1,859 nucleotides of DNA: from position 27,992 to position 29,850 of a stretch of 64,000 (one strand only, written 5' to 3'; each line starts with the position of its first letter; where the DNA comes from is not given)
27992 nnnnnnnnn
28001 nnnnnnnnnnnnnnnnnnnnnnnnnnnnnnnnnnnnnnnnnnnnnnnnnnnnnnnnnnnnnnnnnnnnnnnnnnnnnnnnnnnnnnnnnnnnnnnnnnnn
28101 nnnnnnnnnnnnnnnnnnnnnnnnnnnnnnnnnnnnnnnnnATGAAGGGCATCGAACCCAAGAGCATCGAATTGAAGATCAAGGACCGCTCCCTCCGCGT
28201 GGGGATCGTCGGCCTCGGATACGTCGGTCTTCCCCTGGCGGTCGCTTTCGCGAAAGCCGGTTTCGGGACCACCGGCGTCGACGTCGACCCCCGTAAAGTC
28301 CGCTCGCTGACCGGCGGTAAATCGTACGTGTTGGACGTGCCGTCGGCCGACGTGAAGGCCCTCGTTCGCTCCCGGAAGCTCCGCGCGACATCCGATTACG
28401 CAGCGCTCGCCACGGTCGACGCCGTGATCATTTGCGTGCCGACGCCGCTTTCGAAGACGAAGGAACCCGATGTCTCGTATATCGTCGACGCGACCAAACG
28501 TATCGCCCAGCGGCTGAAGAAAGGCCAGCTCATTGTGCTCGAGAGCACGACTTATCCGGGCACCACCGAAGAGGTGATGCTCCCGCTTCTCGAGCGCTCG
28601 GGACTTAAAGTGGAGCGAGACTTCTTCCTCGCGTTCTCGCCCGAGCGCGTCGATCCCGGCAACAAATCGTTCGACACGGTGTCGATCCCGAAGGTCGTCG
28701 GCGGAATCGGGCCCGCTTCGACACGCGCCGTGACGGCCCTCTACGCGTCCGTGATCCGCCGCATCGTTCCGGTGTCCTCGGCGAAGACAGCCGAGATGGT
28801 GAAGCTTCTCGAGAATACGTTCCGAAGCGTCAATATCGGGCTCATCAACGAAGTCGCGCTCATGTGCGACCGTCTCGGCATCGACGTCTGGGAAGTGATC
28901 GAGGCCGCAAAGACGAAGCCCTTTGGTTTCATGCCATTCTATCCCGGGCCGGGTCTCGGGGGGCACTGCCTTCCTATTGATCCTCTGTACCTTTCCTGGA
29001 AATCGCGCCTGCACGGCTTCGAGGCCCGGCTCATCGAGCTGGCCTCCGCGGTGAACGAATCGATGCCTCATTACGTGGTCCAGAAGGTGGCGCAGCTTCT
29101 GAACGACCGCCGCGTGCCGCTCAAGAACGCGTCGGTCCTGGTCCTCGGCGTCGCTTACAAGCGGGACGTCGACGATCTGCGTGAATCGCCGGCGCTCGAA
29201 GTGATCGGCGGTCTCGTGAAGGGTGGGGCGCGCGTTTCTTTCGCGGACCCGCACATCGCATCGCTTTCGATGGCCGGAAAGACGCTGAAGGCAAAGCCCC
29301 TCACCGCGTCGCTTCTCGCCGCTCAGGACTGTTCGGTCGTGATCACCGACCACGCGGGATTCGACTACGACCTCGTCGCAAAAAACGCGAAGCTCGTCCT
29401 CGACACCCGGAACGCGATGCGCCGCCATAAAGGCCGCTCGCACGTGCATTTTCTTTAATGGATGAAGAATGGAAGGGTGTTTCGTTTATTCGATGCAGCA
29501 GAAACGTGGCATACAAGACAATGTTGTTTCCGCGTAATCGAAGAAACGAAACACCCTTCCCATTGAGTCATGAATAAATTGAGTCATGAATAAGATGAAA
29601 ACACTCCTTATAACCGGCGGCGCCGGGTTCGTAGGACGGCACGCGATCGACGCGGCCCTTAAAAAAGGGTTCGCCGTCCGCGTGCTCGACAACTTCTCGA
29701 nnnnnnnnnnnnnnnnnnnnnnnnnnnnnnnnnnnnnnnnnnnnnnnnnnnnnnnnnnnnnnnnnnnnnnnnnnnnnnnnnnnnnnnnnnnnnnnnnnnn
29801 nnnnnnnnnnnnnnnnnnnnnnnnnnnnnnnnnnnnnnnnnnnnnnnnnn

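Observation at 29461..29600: AT-rich seam in the polysaccharide cluster: a 90-bp MITE-like inverted-repeat unit followed by a perfect 16-bp tandem duplication that includes the start codon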

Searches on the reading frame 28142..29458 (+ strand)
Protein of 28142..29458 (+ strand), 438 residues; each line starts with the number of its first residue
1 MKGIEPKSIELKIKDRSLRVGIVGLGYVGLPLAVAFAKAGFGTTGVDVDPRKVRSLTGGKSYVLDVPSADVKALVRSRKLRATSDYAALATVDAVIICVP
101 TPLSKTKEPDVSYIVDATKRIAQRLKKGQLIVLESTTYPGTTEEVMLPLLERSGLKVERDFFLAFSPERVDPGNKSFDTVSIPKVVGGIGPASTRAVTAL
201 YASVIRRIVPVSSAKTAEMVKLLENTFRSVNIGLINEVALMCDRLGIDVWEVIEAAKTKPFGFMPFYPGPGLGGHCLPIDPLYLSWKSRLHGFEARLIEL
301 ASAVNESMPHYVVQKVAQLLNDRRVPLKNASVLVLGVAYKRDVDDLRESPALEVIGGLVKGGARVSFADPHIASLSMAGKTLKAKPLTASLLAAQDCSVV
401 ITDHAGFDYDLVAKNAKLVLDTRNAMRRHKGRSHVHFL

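Call 11: search_protein_families(library=pfam, proteins=[window:28142-29458:+])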
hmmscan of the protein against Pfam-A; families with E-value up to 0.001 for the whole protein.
window:28142-29458:+ (438 aa): 5 families
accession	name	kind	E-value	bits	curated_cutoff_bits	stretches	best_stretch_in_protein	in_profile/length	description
PF03721.20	UDPG_MGDP_dh_N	-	5.7e-46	156.9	27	1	19-196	2-182/187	UDP-glucose/GDP-mannose dehydrogenase family, NAD binding domain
PF00984.24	UDPG_MGDP_dh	-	3.1e-33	114.2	25.4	1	215-306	1-93/94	UDP-glucose/GDP-mannose dehydrogenase family, central domain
PF03720.21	UDPG_MGDP_dh_C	-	5.1e-20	72.2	30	1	333-427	1-102/103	UDP-glucose/GDP-mannose dehydrogenase family, UDP binding domain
PF03446.21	NAD_binding_2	-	1.4e-09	38.6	21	1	19-146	1-104/161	NAD binding domain of 6-phosphogluconate dehydrogenase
PF02737.24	3HCDH_N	-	0.00078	19.8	22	0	20-100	2-87/180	3-hydroxyacyl-CoA dehydrogenase, NAD binding domain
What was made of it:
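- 28142..29458 (+): Upstream gene: nucleotide-sugar dehydrogenase ('deh', 438 aa). Its stop codon TAA is at 29456-29458. Pfam UDPG_MGDP_dh N, central and C domains (call 11).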

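Call 14: find_encoding_contigs(protein=window:28142-29458:+, flank=10000, max_places=10)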
Protein window:28142-29458:+ (438 aa): 2 contigs read that carry it; 1 place shown.
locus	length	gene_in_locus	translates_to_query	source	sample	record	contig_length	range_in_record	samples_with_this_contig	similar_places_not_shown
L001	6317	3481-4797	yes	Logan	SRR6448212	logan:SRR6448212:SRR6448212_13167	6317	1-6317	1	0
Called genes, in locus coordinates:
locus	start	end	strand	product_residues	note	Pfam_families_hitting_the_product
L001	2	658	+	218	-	?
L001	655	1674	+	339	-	PF01073:3Beta_HSD, PF01370:Epimerase, PF02719:Polysacc_synt_2, PF04321:RmlD_sub_bind, PF07993:NAD_binding_4, PF13460:NAD_binding_10, PF16363:GDP_Man_Dehyd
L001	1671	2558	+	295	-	PF01370:Epimerase, PF02719:Polysacc_synt_2 (faint), PF04321:RmlD_sub_bind, PF07993:NAD_binding_4 (faint), PF16363:GDP_Man_Dehyd (weak)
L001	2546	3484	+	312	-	PF01370:Epimerase, PF02719:Polysacc_synt_2 (faint), PF04321:RmlD_sub_bind, PF16363:GDP_Man_Dehyd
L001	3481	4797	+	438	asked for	PF03446:NAD_binding_2, PF03721:UDPG_MGDP_dh_N, PF00984:UDPG_MGDP_dh, PF03720:UDPG_MGDP_dh_C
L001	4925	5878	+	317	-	PF01073:3Beta_HSD, PF01370:Epimerase, PF02719:Polysacc_synt_2, PF04321:RmlD_sub_bind, PF05368:NmrA, PF07993:NAD_binding_4, PF16363:GDP_Man_Dehyd, PF13460:NAD_binding_10, +1 more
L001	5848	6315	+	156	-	?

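Call 19: list_cluster_members(proteins=[P0001, window:28142-29455:+])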
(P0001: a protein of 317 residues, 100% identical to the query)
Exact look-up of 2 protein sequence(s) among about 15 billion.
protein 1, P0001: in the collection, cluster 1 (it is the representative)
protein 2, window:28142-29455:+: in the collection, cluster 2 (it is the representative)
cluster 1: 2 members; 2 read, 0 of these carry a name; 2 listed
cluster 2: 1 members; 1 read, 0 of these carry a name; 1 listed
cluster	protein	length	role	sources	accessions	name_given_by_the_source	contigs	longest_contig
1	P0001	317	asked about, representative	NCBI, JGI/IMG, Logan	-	-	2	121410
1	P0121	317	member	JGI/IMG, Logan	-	-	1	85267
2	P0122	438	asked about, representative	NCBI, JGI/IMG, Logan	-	-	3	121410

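Call 44: search_protein_families(library=ncbifam, proteins=[window:28142-29458:+], max_evalue=0.001)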
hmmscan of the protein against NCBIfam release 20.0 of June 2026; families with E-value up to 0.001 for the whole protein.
window:28142-29458:+ (438 aa): 11 families
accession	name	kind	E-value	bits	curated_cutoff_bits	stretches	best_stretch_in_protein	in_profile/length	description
TIGR03026.1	NDP-sugDHase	subfamily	2.3e-131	438.3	189.8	1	19-424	2-413/413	nucleotide sugar dehydrogenase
NF040825.1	UDPMaNacDH_Arch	equivalog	7.5e-87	291.9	750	1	19-408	2-378/418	UDP-N-acetyl-D-mannosamine dehydrogenase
NF008286.0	PRK11064.1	equivalog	7.9e-82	275.1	459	1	19-424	5-417/420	UDP-N-acetyl-D-mannosamine dehydrogenase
NF011729.0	PRK15182.1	equivalog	2.9e-66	224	592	1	18-374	7-359/425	Vi polysaccharide biosynthesis UDP-N-acetylglucosamine C-6 dehydrogenase TviB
NF041297.1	UDPGDh_AglM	equivalog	7.6e-58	196.4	670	1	19-431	2-422/429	UDP-glucose 6-dehydrogenase AglM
NF047673.2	TeichurnBiosyTuaD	equivalog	7.6e-46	157.1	700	1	19-406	3-389/439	UDP-glucose 6-dehydrogenase TuaD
NF011631.0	PRK15057.1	equivalog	2.1e-11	43.6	757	1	19-281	2-258/388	UDP-glucose 6-dehydrogenase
NF043037.1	ThreonDh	equivalog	2e-05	24.1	350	0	18-57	3-42/297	L-threonate dehydrogenase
TIGR01692.1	HIBADH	equivalog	2.6e-05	23.7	291.6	0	63-146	24-101/288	3-hydroxyisobutyrate dehydrogenase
NF012005.0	PRK15461.1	equivalog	0.00016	21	348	0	20-57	4-41/298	sulfolactaldehyde 3-reductase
TIGR01505.1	tartro_sem_red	equivalog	0.00016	21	340.75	0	19-255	1-203/291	2-hydroxy-3-oxopropionate reductase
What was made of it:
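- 28142..29458 (+): Passes NCBIfam TIGR03026 only (call 44).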

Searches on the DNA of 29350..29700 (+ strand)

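Call 8: search_rna_families(source=window, start=29350, end=29700, threshold=evalue, max_evalue=10)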
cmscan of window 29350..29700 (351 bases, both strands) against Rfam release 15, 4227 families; matches with E-value up to 10: 5.
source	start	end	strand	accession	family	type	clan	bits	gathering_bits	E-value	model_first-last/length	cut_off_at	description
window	29468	29564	-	RF00886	MIR807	Gene; miRNA;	-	20.8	113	0.063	1-176/176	no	MIR807 microRNA precursor family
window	29468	29564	-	RF04133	MIR2646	Gene; miRNA;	-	19.8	245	0.032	80-177/256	no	MIR2646 microRNA precursor family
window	29627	29686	+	RF01677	P35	Gene; sRNA;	-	18.8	70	1.6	1-62/62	no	Pseudomonas sRNA P35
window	29443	29572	+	RF02973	Enterococcus-1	Gene; sRNA;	-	16.3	71.4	0.62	1-152/152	no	Enterococcus-1 RNA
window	29475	29557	-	RF03786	mir-9449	Gene; miRNA;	-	15.8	100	2.6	1-68/68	no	mir-9449 microRNA precursor family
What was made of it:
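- On Any curated RNA family (Rfam 15): The best sub-threshold hits are plant miRNA precursors at 16-21 bits against thresholds of 100-245 (call 8).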

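Call 52: search_dna_similar(query=window:29459-29593:+, collection=plasmids, mode=distant, max_evalue=1, max_rows=10)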
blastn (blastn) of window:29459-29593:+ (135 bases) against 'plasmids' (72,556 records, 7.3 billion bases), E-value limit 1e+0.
No match.

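Call 53: search_dna_similar(query=window:29459-29593:+, collection=phages, mode=distant, max_evalue=1, max_rows=10)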
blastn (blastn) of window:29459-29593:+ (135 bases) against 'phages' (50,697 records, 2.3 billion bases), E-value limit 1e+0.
No match.

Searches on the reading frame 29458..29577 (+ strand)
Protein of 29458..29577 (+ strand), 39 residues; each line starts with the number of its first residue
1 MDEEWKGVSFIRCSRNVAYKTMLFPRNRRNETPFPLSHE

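Call 44: search_protein_families(library=ncbifam, proteins=[window:29458-29577:+, window:29462-29566:+], max_evalue=0.001)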
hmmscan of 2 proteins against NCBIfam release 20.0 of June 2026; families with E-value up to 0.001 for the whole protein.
window:29458-29577:+ (39 aa): 0 families

window:29462-29566:+ (34 aa): 0 families
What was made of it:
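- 29458..29577 (+): Small ORF of 39 codons across the hairpin. Its ATG overlaps the deh stop (TAATG). In the one-copy allele its TAA lies 1 nt before the conserved start ATG. Probably not a gene, but a possible ribosome relay. No family hit (call 44).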
